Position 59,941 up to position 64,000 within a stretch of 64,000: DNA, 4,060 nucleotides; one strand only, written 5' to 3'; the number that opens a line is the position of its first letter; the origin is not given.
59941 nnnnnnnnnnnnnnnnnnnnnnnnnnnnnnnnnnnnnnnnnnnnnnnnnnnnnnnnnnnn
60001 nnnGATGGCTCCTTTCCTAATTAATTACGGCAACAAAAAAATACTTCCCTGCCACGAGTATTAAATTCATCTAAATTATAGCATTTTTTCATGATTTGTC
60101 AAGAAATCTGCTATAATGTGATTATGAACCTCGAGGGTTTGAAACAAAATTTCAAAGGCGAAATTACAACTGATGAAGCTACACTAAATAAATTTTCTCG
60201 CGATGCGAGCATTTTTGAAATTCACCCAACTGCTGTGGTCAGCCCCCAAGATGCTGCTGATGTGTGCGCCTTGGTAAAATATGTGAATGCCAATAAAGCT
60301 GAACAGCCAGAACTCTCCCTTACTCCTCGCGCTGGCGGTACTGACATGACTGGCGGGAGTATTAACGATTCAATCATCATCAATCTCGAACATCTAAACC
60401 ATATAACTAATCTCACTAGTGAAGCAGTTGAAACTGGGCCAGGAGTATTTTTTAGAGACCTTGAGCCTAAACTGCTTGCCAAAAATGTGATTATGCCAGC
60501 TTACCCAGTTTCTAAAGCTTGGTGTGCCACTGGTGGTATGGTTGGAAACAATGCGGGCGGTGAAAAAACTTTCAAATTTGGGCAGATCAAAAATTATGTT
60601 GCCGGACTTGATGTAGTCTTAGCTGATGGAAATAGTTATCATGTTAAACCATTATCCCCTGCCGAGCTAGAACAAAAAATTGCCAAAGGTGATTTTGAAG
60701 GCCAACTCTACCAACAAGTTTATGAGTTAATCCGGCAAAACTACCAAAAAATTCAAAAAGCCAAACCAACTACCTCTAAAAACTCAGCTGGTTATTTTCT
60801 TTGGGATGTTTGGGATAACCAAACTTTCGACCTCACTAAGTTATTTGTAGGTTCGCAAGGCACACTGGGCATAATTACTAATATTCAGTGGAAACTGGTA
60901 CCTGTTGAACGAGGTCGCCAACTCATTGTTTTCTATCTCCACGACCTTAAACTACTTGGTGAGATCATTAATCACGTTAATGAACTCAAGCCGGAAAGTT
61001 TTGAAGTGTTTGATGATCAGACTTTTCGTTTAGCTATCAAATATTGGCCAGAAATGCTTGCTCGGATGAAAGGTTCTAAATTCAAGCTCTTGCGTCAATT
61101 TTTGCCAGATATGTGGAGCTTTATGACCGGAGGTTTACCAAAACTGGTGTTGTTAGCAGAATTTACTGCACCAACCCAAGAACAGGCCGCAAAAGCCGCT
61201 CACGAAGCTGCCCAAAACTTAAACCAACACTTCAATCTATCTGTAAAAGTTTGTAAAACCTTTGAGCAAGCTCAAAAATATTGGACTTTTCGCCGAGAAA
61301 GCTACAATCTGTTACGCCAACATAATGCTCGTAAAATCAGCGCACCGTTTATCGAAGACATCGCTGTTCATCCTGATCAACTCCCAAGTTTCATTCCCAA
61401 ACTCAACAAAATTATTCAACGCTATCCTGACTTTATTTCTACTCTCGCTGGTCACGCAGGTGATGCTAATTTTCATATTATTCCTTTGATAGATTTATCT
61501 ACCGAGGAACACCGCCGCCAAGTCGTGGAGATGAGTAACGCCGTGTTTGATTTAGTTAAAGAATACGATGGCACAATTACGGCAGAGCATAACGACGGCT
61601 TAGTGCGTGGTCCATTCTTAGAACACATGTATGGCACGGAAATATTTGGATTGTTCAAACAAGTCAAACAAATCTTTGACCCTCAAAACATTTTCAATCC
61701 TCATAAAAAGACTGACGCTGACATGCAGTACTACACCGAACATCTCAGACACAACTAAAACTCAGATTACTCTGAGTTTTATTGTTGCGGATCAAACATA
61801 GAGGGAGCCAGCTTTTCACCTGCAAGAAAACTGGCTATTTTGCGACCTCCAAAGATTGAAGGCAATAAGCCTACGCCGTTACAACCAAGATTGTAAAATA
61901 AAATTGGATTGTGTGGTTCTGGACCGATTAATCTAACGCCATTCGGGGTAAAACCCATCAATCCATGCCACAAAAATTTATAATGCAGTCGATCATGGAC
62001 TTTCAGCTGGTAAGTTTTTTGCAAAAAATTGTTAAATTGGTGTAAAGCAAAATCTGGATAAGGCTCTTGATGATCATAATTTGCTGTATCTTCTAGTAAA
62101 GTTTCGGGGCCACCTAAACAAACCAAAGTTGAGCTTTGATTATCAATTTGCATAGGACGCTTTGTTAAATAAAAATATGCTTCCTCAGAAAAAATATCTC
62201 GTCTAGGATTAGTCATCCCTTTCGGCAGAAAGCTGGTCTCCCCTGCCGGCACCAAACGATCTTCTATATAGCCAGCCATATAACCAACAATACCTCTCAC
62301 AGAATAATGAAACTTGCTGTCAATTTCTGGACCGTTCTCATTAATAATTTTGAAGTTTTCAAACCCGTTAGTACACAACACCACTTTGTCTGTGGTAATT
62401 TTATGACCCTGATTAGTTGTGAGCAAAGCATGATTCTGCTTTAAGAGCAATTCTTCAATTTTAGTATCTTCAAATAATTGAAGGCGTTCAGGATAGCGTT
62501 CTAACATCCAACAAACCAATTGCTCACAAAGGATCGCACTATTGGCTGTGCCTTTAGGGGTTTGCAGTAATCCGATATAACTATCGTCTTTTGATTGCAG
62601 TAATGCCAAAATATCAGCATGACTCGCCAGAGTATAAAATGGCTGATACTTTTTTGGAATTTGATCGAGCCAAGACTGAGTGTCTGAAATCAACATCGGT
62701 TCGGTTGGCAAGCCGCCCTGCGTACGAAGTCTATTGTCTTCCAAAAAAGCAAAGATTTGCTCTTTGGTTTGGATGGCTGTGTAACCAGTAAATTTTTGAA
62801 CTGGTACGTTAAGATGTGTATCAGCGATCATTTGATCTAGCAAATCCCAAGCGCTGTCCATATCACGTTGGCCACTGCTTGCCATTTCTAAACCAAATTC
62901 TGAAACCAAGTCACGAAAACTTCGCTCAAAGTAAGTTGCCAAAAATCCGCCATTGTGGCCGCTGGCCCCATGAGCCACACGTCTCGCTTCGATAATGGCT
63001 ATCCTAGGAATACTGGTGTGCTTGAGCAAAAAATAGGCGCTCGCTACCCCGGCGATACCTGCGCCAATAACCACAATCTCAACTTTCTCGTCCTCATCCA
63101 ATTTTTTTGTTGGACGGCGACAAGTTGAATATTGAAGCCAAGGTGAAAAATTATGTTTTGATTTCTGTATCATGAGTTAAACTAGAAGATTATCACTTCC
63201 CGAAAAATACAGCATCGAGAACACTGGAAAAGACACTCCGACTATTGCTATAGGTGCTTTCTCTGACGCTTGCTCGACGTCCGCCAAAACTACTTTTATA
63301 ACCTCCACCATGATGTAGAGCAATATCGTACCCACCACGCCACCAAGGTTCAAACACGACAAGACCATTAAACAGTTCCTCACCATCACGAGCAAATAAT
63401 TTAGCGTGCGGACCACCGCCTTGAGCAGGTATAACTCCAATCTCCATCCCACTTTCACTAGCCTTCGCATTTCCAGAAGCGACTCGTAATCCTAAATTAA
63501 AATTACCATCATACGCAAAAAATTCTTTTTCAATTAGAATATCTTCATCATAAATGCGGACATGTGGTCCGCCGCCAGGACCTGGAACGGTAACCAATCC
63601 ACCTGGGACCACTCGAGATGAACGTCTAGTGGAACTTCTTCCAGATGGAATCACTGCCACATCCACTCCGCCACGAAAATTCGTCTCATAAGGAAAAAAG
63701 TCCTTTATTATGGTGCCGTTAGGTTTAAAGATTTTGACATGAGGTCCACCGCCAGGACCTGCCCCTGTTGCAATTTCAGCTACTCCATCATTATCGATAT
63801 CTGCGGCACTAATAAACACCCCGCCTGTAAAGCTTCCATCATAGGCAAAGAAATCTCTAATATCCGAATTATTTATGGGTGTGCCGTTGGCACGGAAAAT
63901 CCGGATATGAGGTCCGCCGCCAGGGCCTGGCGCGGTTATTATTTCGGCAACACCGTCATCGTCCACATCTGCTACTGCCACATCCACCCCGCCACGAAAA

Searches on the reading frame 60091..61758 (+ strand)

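Call 26: search_protein_families(library=pfam, proteins=[window:60091-61758:+], max_evalue=0.0001)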
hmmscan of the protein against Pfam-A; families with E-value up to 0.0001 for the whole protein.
window:60091-61758:+ (555 aa): 2 families
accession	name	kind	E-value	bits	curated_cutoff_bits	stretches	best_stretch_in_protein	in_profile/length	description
PF02913.24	FAD-oxidase_C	-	4.5e-41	141.6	21.2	1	298-539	29-247/248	FAD linked oxidases, C-terminal domain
PF01565.28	FAD_binding_4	-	4.1e-25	88.5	26.4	1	46-184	1-137/139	FAD binding domain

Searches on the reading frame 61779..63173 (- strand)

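Call 26: search_protein_families(library=pfam, proteins=[window:61779-63173:-], max_evalue=0.0001)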
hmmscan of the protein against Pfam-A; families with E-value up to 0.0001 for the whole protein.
window:61779-63173:- (464 aa): 2 families
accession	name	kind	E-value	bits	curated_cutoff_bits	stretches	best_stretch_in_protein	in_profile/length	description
PF01266.30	DAO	-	6.1e-27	95.5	27.9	1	33-447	2-351/353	FAD dependent oxidoreductase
PF01946.23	Thi4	-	3.9e-06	26.7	26.2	1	19-102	6-89/235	Thi4 family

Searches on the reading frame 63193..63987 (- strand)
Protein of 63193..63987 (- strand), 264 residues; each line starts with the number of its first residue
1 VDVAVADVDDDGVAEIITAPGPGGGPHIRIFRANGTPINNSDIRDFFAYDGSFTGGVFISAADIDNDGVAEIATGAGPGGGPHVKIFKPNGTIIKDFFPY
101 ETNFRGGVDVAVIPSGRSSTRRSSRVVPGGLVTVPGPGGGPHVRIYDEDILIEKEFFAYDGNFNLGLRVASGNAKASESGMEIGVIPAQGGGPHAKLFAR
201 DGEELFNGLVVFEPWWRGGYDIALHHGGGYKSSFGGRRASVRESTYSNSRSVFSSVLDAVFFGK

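Call 26: search_protein_families(library=pfam, proteins=[window:63193-63987:-], max_evalue=0.0001)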
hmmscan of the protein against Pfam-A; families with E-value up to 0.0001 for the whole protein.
window:63193-63987:- (264 aa): 2 families
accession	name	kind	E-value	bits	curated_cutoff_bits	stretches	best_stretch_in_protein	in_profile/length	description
PF01839.29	FG-GAP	-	3.1e-06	27.4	22.1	0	56-80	2-26/37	FG-GAP repeat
PF13517.12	FG-GAP_3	-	3.7e-05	24.7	26.9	1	7-73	1-60/61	FG-GAP-like repeat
